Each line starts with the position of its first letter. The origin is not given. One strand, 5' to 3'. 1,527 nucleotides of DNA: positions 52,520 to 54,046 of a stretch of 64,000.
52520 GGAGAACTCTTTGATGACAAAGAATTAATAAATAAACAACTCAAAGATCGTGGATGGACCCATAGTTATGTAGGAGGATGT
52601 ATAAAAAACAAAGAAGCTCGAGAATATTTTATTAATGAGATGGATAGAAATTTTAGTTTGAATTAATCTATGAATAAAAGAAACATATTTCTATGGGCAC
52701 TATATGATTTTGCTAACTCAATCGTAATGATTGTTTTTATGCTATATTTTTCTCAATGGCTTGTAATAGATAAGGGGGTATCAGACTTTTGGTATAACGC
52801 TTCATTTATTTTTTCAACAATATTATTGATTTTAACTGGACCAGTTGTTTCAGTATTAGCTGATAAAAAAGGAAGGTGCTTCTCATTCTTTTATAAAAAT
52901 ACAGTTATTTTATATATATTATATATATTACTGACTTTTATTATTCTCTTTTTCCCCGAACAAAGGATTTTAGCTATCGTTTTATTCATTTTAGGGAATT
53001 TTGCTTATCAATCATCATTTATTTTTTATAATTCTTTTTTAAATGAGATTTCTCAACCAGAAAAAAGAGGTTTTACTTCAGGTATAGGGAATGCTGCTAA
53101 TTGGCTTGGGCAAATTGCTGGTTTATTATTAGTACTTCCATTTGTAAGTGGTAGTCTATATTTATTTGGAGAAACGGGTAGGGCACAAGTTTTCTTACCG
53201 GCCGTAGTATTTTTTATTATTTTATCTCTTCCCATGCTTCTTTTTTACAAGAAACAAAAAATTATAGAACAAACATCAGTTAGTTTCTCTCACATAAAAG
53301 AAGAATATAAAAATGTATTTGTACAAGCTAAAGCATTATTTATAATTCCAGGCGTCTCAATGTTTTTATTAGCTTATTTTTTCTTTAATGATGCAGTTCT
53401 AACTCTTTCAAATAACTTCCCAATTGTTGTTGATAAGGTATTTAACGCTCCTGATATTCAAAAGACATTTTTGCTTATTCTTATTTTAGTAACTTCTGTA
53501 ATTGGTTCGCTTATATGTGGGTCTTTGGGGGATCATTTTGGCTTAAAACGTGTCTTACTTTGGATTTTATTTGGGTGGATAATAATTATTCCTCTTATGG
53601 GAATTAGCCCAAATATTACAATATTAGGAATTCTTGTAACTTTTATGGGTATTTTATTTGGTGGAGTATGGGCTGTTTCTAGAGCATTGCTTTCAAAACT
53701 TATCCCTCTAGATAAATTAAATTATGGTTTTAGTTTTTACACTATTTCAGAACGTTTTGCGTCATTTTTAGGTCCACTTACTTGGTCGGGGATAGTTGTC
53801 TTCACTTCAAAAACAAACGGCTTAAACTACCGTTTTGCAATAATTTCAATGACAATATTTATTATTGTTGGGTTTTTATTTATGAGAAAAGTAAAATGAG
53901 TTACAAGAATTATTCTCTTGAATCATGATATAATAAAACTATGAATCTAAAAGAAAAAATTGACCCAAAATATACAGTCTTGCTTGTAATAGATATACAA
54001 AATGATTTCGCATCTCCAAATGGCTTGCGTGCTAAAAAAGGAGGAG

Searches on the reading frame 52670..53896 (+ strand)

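Call 79: search_protein_families(library=pfam, proteins=[window:52670-53896:+], max_evalue=0.00001)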
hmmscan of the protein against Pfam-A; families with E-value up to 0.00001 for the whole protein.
window:52670-53896:+ (409 aa): 2 families
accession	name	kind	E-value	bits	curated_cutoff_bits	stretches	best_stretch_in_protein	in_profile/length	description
PF07690.21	MFS_1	-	5.6e-21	75.3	33.4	2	233-405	2-173/347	Major Facilitator Superfamily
PF11700.14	ATG22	-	5e-20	72.1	24.1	1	138-406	199-470/482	Vacuole effluxer Atg22 like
